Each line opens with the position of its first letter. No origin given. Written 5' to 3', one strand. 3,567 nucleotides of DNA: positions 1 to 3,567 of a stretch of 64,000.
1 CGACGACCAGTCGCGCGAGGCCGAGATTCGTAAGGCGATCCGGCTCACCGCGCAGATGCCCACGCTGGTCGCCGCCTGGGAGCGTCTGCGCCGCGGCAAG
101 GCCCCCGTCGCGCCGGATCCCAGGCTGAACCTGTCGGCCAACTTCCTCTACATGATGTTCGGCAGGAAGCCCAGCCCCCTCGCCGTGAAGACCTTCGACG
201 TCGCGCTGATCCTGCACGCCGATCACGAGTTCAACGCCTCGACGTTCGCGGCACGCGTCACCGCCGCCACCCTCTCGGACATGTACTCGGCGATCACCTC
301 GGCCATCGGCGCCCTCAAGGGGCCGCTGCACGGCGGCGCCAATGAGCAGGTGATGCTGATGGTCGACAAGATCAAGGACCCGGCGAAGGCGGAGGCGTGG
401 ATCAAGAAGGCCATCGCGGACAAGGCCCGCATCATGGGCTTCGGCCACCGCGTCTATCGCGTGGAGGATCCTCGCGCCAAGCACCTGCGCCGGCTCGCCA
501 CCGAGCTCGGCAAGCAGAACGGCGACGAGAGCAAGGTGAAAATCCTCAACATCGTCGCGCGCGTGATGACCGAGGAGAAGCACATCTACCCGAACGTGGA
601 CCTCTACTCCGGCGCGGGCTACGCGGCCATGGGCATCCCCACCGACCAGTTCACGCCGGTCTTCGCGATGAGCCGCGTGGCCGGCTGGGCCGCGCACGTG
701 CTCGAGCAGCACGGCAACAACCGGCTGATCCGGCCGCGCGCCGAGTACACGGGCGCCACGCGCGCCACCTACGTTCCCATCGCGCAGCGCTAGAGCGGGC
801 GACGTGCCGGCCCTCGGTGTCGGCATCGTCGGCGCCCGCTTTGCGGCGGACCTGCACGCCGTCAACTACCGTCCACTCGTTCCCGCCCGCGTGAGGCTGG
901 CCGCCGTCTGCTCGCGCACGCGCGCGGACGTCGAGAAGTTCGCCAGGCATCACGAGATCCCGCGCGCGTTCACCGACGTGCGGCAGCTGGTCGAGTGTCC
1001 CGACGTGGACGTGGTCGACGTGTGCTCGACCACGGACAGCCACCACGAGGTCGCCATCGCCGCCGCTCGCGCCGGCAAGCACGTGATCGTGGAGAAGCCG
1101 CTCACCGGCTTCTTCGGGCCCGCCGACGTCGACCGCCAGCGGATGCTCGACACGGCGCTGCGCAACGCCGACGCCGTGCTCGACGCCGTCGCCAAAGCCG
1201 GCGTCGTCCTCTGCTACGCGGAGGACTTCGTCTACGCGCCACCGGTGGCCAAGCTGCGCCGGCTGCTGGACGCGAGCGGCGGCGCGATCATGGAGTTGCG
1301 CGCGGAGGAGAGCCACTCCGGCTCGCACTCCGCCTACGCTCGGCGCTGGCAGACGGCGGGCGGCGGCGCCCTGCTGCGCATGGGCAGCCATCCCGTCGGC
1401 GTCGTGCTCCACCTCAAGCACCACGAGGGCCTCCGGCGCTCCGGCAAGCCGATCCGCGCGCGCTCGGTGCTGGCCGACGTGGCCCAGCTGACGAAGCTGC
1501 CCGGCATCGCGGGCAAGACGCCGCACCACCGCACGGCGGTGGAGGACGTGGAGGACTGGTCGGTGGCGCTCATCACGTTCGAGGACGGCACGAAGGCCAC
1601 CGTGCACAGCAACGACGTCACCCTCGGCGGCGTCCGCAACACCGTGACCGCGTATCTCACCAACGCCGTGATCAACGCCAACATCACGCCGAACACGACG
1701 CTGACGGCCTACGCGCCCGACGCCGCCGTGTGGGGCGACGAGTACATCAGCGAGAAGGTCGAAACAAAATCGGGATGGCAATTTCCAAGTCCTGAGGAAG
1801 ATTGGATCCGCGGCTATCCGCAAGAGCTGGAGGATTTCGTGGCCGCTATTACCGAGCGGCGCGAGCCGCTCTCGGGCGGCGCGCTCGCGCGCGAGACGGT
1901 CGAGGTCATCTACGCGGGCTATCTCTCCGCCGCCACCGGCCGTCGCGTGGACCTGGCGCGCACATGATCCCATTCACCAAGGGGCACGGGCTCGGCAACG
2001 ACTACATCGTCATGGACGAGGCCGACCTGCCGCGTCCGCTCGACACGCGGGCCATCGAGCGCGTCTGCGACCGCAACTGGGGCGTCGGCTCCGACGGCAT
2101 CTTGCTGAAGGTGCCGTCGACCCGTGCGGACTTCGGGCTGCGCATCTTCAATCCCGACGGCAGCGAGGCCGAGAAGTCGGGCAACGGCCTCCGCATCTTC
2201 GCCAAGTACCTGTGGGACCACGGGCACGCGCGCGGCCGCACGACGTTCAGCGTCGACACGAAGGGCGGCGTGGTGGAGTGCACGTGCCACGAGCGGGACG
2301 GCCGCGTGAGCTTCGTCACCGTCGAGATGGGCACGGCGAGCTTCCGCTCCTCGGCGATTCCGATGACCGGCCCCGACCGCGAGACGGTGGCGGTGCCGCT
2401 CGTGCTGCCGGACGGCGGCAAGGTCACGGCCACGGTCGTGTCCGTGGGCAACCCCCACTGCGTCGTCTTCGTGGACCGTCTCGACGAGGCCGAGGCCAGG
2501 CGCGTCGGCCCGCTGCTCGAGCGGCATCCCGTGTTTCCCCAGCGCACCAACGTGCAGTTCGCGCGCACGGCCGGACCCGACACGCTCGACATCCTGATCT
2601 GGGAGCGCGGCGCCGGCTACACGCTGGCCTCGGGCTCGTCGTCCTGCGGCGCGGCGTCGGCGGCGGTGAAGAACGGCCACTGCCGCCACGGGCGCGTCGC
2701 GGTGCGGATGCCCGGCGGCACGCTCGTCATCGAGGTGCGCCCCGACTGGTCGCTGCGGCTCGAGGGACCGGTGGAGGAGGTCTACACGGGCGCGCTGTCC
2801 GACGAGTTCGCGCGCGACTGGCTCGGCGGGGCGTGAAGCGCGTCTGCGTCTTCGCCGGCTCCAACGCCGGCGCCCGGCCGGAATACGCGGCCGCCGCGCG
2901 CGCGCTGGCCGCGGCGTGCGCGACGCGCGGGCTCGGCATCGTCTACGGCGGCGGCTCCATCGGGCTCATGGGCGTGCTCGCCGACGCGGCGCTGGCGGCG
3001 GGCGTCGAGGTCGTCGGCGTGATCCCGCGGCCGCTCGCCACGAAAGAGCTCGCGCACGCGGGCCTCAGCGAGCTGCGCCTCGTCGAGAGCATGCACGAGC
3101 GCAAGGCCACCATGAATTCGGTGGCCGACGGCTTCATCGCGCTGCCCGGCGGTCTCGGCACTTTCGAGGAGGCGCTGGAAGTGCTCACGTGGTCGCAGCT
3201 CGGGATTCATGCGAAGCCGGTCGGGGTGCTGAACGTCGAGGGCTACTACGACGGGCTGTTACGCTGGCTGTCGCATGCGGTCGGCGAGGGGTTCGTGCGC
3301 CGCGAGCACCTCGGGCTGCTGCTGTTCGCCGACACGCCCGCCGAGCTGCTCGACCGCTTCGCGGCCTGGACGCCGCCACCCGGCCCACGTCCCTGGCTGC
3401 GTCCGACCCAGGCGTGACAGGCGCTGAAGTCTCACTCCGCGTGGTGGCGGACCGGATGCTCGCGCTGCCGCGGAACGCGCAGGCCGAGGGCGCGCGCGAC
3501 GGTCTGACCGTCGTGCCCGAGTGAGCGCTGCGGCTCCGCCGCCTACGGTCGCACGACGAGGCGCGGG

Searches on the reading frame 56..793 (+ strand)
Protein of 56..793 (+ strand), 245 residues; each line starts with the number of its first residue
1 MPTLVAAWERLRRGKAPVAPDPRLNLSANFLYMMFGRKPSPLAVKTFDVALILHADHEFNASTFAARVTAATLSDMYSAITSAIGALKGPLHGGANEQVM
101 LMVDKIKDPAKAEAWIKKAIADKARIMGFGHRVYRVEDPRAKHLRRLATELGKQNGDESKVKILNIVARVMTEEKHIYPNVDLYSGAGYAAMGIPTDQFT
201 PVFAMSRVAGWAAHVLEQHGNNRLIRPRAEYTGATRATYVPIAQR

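Call 90: search_protein_families(library=pfam, proteins=[window:56-793:+], max_evalue=0.0001)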
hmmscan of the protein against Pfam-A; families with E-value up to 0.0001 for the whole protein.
window:56-793:+ (245 aa): 1 family
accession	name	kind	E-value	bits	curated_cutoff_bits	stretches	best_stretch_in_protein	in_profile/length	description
PF00285.26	Citrate_synt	-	9.1e-100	334.6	27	1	1-228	124-357/357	Citrate synthase, C-terminal domain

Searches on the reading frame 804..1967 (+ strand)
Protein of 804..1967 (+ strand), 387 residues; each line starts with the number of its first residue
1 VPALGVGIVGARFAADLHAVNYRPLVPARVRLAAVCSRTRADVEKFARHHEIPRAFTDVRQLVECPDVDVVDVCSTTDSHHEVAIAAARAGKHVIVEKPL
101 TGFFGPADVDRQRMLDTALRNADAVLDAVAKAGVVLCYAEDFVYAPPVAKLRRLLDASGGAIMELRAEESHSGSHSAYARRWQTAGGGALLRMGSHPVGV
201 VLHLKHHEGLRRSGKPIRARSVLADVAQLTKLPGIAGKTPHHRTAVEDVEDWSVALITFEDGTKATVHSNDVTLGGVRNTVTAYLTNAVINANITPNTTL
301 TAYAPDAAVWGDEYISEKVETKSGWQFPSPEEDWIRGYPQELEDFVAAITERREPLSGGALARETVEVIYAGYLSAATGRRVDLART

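Call 90: search_protein_families(library=pfam, proteins=[window:804-1967:+], max_evalue=0.0001)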
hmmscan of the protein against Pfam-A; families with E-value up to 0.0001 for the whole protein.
window:804-1967:+ (387 aa): 4 families
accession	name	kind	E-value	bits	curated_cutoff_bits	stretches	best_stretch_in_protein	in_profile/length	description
PF01408.29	GFO_IDH_MocA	-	1.9e-19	71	24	1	5-102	2-97/120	Oxidoreductase family, NAD-binding Rossmann fold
PF22725.1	GFO_IDH_MocA_C3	-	1.2e-08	35.5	27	1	150-289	3-122/124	GFO/IDH/MocA C-terminal domain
PF03447.22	NAD_binding_3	-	4.5e-06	27.8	24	1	5-96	1-87/116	Homoserine dehydrogenase, NAD binding domain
PF02894.22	GFO_IDH_MocA_C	-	7e-06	26.4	22.9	1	323-384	159-218/218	Oxidoreductase family, C-terminal alpha/beta domain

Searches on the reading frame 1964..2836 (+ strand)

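Call 90: search_protein_families(library=pfam, proteins=[window:1964-2836:+], max_evalue=0.0001)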
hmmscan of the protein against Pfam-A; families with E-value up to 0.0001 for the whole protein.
window:1964-2836:+ (290 aa): 2 families
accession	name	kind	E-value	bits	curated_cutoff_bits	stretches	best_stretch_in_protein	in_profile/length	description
PF01678.24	DAP_epimerase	-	4e-55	185.5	34.7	2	4-127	1-120/121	Diaminopimelate epimerase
PF05544.16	Pro_racemase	-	8.6e-05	22.2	27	0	46-128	58-141/325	Proline racemase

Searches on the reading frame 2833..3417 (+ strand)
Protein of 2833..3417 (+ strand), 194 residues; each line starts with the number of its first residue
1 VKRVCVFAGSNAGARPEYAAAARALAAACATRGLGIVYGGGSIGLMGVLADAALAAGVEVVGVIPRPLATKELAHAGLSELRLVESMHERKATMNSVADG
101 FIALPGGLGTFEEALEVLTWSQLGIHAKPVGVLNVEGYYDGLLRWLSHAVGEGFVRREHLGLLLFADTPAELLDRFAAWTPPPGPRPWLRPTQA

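Call 90: search_protein_families(library=pfam, proteins=[window:2833-3417:+], max_evalue=0.0001)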
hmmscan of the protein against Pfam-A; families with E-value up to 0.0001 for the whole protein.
window:2833-3417:+ (194 aa): 2 families
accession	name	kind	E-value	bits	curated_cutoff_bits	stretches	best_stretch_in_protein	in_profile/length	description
PF03641.19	Lysine_decarbox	-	6.4e-43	146.5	27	1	46-175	1-130/131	Possible lysine decarboxylase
PF18306.6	LDcluster4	-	2.6e-10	40.6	26.3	1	9-119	8-115/151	SLOG cluster4 family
